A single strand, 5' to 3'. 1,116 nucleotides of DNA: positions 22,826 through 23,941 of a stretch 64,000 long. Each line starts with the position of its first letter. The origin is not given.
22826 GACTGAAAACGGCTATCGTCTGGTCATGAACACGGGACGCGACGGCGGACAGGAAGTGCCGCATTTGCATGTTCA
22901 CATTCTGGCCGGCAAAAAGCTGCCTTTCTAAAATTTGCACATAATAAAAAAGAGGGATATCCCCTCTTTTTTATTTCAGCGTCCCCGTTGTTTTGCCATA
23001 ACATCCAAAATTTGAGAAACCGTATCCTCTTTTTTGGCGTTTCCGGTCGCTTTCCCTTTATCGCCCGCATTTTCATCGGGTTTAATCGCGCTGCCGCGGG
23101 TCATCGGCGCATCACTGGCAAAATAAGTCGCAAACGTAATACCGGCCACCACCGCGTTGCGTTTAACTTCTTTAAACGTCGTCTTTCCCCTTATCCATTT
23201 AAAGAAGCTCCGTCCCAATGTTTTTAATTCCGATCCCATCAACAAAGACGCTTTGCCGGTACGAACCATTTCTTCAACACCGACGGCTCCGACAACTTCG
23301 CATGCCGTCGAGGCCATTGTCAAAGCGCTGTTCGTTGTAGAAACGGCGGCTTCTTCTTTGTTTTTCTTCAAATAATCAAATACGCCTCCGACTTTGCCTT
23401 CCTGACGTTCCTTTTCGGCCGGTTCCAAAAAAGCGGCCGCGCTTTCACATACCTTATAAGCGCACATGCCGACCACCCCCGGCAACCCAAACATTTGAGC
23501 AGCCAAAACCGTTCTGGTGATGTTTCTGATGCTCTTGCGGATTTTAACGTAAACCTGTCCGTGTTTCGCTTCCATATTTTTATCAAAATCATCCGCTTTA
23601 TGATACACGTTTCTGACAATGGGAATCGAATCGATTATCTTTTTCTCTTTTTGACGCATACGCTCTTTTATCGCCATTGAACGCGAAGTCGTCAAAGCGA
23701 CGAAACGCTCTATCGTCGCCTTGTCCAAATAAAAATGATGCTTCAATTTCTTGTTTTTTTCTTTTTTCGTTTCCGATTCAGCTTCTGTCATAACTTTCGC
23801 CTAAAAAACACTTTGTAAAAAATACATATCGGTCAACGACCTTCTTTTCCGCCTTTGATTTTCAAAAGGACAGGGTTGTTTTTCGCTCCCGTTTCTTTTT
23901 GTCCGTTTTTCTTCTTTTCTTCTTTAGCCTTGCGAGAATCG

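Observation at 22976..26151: Four-gene operon: three paralogs of an uncharacterised basic protein family plus an embedded acidic protein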

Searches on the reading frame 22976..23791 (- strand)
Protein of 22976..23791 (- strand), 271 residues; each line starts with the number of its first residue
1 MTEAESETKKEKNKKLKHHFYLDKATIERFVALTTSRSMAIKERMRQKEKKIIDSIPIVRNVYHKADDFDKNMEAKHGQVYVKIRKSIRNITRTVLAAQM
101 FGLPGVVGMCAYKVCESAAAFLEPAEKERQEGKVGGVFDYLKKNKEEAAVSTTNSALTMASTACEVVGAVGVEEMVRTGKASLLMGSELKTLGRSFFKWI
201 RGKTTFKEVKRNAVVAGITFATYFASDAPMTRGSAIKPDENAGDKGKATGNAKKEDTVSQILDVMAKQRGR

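Call 4: search_protein_families(library=pfam, proteins=[window:22976-23791:-], max_evalue=1)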
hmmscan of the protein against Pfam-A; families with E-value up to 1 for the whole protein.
window:22976-23791:- (271 aa): 3 families
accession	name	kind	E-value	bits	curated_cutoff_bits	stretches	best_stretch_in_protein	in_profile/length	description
PF11886.13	TOC159_MAD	-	0.0067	15.9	25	1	177-221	92-136/267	Translocase of chloroplast 159/132, membrane anchor domain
PF11671.13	Apis_Csd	-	0.01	16.4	25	1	19-84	15-78/146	Complementary sex determiner protein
PF24849.1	DUF7724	-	0.11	13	27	1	39-74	46-81/88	Domain of unknown function (DUF7724)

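Call 5: search_protein_families(library=ncbifam, proteins=[window:22976-23791:-], max_evalue=1)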
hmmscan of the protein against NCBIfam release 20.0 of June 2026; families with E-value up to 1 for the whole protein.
window:22976-23791:- (271 aa): 1 family
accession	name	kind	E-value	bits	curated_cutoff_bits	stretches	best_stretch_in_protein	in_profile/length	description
NF007638.0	PRK10304.1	equivalog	0.14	12.1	178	1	108-169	29-89/165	non-heme ferritin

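Call 6: find_homologous_proteins(query=A1, max_evalue=0.001)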
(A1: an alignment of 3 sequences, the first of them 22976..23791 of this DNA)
Query A1 (3 sequences) (271 aa, profile of the alignment): 69 proteins with E <= 0.001 among 8000 candidates.
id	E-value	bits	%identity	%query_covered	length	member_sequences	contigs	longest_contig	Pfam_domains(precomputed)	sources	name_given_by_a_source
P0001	3.6e-141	487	97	100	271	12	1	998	-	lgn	-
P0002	1.4e-134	466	53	87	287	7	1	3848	-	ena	-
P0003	1.9e-121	423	45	99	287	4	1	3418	-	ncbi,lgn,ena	-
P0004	3.2e-113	396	72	94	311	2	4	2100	-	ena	-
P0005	4.0e-113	395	69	99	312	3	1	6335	-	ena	-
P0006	1.2e-112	394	72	94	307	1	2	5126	-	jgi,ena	-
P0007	4.3e-112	392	51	83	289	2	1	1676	-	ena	-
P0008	1.3e-111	390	73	86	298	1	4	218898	-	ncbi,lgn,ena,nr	ncbi:MAG: hypothetical protein IJ752_02635 [Alphaproteobacteria bacterium]|nr:hypothetical protein [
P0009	3.6e-111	389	69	99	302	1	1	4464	-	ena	-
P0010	9.4e-111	388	53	83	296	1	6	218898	-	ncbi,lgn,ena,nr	ncbi:MAG: hypothetical protein IJ752_02625 [Alphaproteobacteria bacterium]|nr:hypothetical protein [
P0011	2.2e-110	386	52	88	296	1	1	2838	-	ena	-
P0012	2.8e-108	379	51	88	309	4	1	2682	-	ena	-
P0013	5.0e-108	379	51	87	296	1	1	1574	-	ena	-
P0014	6.9e-108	378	70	85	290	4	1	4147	-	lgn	-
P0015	1.5e-107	377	48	89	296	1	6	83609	-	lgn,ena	-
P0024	5.7e-105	369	62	67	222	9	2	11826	-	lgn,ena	-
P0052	5.1e-82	293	58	62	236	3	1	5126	-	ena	-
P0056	1.1e-72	263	49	78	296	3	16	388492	-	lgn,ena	-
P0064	7.2e-64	234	38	92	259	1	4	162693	-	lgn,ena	-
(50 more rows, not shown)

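Call 16: search_solved_structures(query=A2, max_evalue=10)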
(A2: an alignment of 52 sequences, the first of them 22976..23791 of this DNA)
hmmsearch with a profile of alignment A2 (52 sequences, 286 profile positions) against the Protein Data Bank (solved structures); distinct sequences matched with E-value up to 10: 1.
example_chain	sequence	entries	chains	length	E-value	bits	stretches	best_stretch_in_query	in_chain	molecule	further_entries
7cu3_B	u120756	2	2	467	2.7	10.2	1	216-267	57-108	Transmembrane protein FAM155A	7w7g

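Call 22: find_encoding_contigs(protein=P0056, flank=6000, max_places=2)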
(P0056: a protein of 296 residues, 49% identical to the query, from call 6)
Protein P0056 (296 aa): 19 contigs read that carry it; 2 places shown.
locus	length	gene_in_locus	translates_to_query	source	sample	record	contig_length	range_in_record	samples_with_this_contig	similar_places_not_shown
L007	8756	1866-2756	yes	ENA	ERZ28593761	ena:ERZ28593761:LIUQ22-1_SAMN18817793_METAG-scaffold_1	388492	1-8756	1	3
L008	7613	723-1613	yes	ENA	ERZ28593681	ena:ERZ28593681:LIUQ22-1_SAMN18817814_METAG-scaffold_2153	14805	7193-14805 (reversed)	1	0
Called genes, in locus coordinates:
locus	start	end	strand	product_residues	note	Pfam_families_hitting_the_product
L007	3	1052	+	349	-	?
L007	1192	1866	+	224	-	-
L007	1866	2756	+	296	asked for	-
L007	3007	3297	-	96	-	PF12637:TSCPD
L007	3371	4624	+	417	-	PF07969:Amidohydro_3 (faint), PF01979:Amidohydro_1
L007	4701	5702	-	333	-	PF14057:GGGtGRT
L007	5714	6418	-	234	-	-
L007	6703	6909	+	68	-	PF00313:CSD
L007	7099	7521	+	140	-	PF00011:HSP20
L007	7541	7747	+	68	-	PF06620:DUF1150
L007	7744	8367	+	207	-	PF03942:DTW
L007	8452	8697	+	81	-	PF21699:TM1266-like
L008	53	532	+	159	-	-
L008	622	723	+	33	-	-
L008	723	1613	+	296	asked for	-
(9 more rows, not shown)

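Call 23: find_encoding_contigs(protein=P0064, flank=6000, max_places=2)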
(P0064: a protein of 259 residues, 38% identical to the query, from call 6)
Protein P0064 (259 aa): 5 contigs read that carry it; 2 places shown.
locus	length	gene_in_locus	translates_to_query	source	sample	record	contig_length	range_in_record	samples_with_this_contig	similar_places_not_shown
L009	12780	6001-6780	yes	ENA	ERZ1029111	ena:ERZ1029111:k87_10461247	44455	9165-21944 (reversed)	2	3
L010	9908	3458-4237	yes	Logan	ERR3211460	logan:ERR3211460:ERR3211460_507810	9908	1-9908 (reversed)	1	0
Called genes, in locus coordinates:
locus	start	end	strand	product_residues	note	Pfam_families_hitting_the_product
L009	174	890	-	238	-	-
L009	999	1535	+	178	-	PF00474:SSF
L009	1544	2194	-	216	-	PF13505:OMP_b-brl, PF03922:OmpW (weak), PF02462:Opacity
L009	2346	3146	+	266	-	-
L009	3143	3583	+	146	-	PF00857:Isochorismatase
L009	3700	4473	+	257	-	PF01048:PNP_UDP_1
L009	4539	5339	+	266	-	PF20573:DUF6782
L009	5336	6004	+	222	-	-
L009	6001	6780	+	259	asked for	-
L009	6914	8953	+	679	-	PF24696:UGSC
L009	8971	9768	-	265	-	-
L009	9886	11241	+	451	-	PF07690:MFS_1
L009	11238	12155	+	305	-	PF05569:Peptidase_M56 (weak), PF01435:Peptidase_M48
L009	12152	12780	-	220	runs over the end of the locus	PF03167:UDG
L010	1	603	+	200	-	?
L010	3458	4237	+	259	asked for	-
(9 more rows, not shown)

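Call 26: search_protein_families(library=pfam, proteins=[L007:3-1052:+, L007:1192-1866:+, L009:4539-5339:+, L009:5336-6004:+, L009:6914-8953:+, L009:2346-3146:+], max_evalue=0.1)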
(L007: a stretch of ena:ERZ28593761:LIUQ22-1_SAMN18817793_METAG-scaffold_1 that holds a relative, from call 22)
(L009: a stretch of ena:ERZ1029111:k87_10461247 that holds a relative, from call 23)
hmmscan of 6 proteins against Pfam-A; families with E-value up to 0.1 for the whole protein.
L007:3-1052:+ (349 aa): 0 families

L007:1192-1866:+ (224 aa): 0 families

L009:4539-5339:+ (266 aa): 4 families
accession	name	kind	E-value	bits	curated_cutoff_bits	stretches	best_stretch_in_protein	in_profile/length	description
PF20573.4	DUF6782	-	1.1e-23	84.2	27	1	4-172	35-215/241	Putative metallopeptidase family (DUF6782)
PF00405.22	Transferrin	-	0.0019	17.9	20.3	1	68-137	24-90/328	Transferrin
PF13058.12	DUF3920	-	0.0096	16.6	27.3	1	37-103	56-117/126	Protein of unknown function (DUF3920)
PF07317.18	PilZN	-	0.015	15.7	23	1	47-102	12-72/107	Flagellar regulator YcgR, PilZN domain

L009:5336-6004:+ (222 aa): 0 families

L009:6914-8953:+ (679 aa): 1 family
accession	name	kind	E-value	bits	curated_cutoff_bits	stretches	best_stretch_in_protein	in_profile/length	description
PF24696.1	UGSC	-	7.3e-13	49.4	25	1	45-223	2-171/172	UGSC family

L009:2346-3146:+ (266 aa): 0 families

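Call 27: predict_structure(alignment_id=A2)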
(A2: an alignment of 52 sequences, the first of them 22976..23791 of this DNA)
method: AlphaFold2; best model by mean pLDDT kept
length: 271 residues; sequences in the alignment: 52
mean_pLDDT: 68.2   pTM: 0.48
mean pLDDT of the five models: 68.2, 68.2, 67.3, 65.7, 64.0
residues with pLDDT >= 90: 38; 70-90: 113; 50-70: 62; < 50: 58
segments of 3 or more residues with pLDDT < 50: 168-184, 226-260, 269-271
pLDDT, mean of each block of 10 residues (from residue 1): 51 60 86 86 90 93 93 92 82 78 79 78 88 90 80 61 49 37 57 73 78 65 47 33 29 39 50 37
secondary structure, 60 per line:
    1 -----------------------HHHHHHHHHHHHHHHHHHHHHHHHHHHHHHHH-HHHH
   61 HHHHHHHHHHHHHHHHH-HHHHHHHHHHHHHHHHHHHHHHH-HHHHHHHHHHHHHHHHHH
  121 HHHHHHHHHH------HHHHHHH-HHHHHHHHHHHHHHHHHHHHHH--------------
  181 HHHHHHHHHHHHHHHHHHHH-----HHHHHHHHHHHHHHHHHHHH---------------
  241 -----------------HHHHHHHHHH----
elements in order: H24-55 H57-77 H79-101 H103-130 H137-143 H145-166 H181-200 H206-225 H258-267
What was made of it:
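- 22976..23791 (-): P1: basic paralogue, 271 aa, ending ................ The AF2 model is all-helical, with pLDDT 78-93 for residues about 20-150 (call 27).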

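Call 32: search_protein_representatives(alignment_id=A2)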
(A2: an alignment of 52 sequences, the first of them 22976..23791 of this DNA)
Query: 52 sequences, 286 profile positions. Proteins with E-value up to 0.001 (for the whole library): 41; up to 1e-10: 26; up to 1e-30: 19. The best 41 are listed.
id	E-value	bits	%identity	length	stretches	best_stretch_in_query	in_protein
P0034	7.7e-130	448.5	-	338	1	1-286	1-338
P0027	1.1e-126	438.1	-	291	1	2-286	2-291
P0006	4.7e-111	386.8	-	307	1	3-254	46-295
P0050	2.1e-99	348.6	-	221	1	66-286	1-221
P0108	1.5e-83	296.6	-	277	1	5-248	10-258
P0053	2.2e-75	269.7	-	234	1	9-208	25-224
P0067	6.3e-57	209.2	-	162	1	131-286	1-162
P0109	9.5e-50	185.6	-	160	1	1-111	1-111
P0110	1.2e-47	178.7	-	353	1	4-220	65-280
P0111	2.0e-46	174.7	-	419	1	12-221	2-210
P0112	4.3e-42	160.5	-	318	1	13-251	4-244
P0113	9.2e-41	156.1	-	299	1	12-221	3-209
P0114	3.0e-39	151.2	-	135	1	1-98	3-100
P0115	4.3e-36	140.8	-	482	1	13-220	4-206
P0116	7.4e-36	140.0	-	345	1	12-219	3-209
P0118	1.6e-35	138.9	-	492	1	11-228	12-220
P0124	3.1e-14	69.1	-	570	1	12-177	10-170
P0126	6.5e-13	64.7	-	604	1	16-218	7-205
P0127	2.4e-11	59.6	-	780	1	48-264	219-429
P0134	3.6e-05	39.3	-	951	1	9-164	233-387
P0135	1.7e-04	37.1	-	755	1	34-154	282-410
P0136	3.3e-04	36.2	-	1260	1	16-159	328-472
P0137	6.1e-04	35.3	-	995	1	11-264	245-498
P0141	7.9e-04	34.9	-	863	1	9-166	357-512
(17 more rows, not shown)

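Call 33: search_protein_families(library=pfam, proteins=[P0111, P0115, P0118, P0124, P0126, P0127, P0134, P0136, P0137, P0141], max_evalue=0.01)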
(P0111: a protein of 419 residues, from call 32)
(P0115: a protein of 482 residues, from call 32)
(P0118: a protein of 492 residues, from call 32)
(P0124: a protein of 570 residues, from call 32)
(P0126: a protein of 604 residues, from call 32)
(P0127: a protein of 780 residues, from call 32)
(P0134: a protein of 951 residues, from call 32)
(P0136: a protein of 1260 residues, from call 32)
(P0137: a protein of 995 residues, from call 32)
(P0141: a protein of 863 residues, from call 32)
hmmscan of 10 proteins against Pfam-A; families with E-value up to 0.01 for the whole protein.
P0111 (419 aa): 0 families

P0115 (482 aa): 0 families

P0118 (492 aa): 0 families

P0124 (570 aa): 0 families

P0126 (604 aa): 0 families

P0127 (780 aa): 0 families

P0134 (951 aa): 0 families

P0136 (1260 aa): 0 families

P0137 (995 aa): 0 families

P0141 (863 aa): 0 families

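Call 42: find_related_loci(query=A2, collection=genome_contigs, flank=6000)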
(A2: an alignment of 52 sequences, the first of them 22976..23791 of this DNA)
Query A2 (271 aa) in genome_contigs; peptide patterns used: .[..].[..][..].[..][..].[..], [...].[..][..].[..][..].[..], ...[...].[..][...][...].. (x = any residue, [..] = any of these).
64 stretches matched a pattern; 24 encode a relative of the query (tblastn E <= 1e-3); 24 distinct loci.
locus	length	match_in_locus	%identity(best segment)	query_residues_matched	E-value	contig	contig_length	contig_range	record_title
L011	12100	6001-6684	73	3-236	3e-113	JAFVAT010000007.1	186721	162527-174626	MAG: Alphaproteobacteria bacterium isolate RGIG5000 Roe_deer_Rumen-5__c936, whole genome shotgun sequence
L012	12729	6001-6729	49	22-265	2e-75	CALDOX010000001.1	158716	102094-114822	MAG TPA_asm: uncultured Alphaproteobacteria bacterium isolate SRR6425755_bin.60_CONCOCT_v1.1_MAG genome assembly, contig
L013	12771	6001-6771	47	25-267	2e-73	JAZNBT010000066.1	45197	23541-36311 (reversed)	MAG: Alphaproteobacteria bacterium isolate T1900044741_TS20190207.MAGScoT_cleanbin_000004 SGB_2063_k141_1291853, whole g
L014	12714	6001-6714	49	1-245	6e-73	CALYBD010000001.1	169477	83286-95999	MAG: uncultured Alphaproteobacteria bacterium isolate BRZ_CT__bin99 genome assembly, contig: BRZ_CT__NODE_132_length_169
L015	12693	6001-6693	50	1-239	9e-73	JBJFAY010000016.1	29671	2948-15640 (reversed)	MAG: Alphaproteobacteria bacterium isolate PUUB15_bin.049 NODE_1240_length_29671_cov_6.670347, whole genome shotgun sequ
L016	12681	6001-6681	50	1-234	1e-72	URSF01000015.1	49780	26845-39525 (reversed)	uncultured Rhodospirillaceae bacterium isolate UMGS1296 genome assembly, contig: NODE_347_length_49780_cov_10.662745, wh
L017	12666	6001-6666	50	24-245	9e-73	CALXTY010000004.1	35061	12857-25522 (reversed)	MAG: uncultured Alphaproteobacteria bacterium isolate BRZ_DM__bin96 genome assembly, contig: BRZ_DM__NODE_1789_length_35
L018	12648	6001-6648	49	22-238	2e-72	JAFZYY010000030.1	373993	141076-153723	MAG: Alphaproteobacteria bacterium isolate RGIG8225 Water_buffalos_Rumen-5__c2110845, whole genome shotgun sequence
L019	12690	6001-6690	49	1-238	2e-72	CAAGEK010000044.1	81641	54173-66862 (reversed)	MAG TPA_asm: Alphaproteobacteria bacterium, isolate HGM16795, WGS project CAAGEK010000000 data, contig: SRS476163_71_k11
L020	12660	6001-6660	50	22-241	2e-72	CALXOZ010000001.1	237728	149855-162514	MAG: uncultured Alphaproteobacteria bacterium isolate BRZ_E__bin160 genome assembly, contig: BRZ_E__NODE_21_length_23772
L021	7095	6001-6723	49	1-251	1e-72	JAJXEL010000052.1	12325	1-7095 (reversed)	MAG: Alphaproteobacteria bacterium isolate C13_60.fa NODE_1648_length_12325_cov_5.713936, whole genome shotgun sequence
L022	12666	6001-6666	49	17-239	2e-69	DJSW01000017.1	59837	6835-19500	MAG TPA_asm: Alphaproteobacteria bacterium UBA6324 UBA6324_contig_112, whole genome shotgun sequence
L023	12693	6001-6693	47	8-239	6e-69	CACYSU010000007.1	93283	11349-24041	MAG: uncultured Rhodospirillales bacterium isolate RUG12246 genome assembly, contig: RUG12246_asm_7, whole genome shotgu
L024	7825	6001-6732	47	1-247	3e-68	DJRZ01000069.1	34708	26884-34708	MAG TPA_asm: Alphaproteobacteria bacterium UBA6347 UBA6347_contig_3911, whole genome shotgun sequence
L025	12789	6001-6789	43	1-266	3e-68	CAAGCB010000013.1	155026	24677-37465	MAG TPA_asm: Alphaproteobacteria bacterium, isolate HGM16793, WGS project CAAGCB010000000 data, contig: SRS476094_28_k11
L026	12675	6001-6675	44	12-234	5e-58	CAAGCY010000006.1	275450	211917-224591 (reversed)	MAG TPA_asm: Alphaproteobacteria bacterium, isolate HGM16787, WGS project CAAGCY010000000 data, contig: SRS476139_58_k11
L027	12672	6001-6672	44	12-233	3e-57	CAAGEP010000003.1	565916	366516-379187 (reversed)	MAG TPA_asm: Alphaproteobacteria bacterium, isolate HGM16788, WGS project CAAGEP010000000 data, contig: SRS476164_70_k11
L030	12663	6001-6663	42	15-233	3e-55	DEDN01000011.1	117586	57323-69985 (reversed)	MAG TPA_asm: Alphaproteobacteria bacterium UBA2903 UBA2903_contig_9179, whole genome shotgun sequence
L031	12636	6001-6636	45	22-233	4e-55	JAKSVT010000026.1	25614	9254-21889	MAG: Alphaproteobacteria bacterium isolate Horse_feces366 MAG366_26, whole genome shotgun sequence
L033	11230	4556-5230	43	19-240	7e-49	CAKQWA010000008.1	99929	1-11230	MAG: uncultured Alphaproteobacteria bacterium isolate REFINED_METABAT215_TOP10_CONTIGS_1500_ASSEMBLY_K77_MERGED__Hadza_P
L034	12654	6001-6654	41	40-255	9e-45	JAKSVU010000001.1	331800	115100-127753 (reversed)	MAG: Alphaproteobacteria bacterium isolate Horse_feces367 MAG367_1, whole genome shotgun sequence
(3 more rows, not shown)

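Call 43: list_cluster_members(proteins=[P0134, P0136, P0127, P0115, P0111, P0124, P0118, P0126, P0110, P0135])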
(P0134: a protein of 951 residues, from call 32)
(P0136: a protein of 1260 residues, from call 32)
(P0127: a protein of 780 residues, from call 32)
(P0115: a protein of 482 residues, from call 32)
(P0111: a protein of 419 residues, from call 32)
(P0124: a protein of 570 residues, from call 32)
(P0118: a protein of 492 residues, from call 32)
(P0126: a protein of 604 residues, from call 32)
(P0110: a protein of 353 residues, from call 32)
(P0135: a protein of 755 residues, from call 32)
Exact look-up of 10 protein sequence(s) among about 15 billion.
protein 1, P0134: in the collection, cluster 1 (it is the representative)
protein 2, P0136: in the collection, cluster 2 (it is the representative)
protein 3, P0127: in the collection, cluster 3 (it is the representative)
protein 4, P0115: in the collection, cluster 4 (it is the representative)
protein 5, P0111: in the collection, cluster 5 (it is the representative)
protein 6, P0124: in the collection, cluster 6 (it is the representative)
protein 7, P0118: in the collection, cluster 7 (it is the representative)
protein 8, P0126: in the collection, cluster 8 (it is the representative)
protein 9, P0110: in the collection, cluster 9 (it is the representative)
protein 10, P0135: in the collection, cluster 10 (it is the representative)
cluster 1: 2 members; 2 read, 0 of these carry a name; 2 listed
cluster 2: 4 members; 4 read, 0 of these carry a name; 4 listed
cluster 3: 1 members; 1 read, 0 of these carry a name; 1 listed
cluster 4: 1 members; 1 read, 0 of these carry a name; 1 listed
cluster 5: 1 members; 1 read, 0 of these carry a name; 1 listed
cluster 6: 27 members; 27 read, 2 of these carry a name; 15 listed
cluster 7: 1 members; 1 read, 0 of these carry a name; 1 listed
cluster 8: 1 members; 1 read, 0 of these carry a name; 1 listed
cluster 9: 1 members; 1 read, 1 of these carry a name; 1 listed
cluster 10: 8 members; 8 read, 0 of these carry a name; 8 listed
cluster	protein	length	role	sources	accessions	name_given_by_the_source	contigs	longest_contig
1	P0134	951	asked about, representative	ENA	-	-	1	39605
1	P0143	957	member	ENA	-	-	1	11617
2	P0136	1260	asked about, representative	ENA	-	-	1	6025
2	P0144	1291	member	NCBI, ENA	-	-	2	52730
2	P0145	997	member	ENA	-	-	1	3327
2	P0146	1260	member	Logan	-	-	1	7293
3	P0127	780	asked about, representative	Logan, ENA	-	-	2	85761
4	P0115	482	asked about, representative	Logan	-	-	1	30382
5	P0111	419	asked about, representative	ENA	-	-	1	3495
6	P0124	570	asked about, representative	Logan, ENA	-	-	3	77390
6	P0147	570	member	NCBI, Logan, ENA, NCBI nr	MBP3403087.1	MAG: hypothetical protein J6L82_04165 [Alphaproteobacteria bacterium] | hypothetical protein [Alphaproteobacteria bacterium]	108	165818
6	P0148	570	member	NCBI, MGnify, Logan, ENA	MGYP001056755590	CR=1 FL=1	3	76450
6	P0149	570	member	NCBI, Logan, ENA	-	-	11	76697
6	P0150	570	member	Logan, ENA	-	-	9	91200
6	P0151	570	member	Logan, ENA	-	-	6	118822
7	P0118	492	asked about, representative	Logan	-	-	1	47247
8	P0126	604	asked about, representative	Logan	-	-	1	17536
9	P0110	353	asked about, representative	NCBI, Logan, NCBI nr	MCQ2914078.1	MAG: hypothetical protein MJ247_02675 [Alphaproteobacteria bacterium] | hypothetical protein [Alphaproteobacteria bacterium]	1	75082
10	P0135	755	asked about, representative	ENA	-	-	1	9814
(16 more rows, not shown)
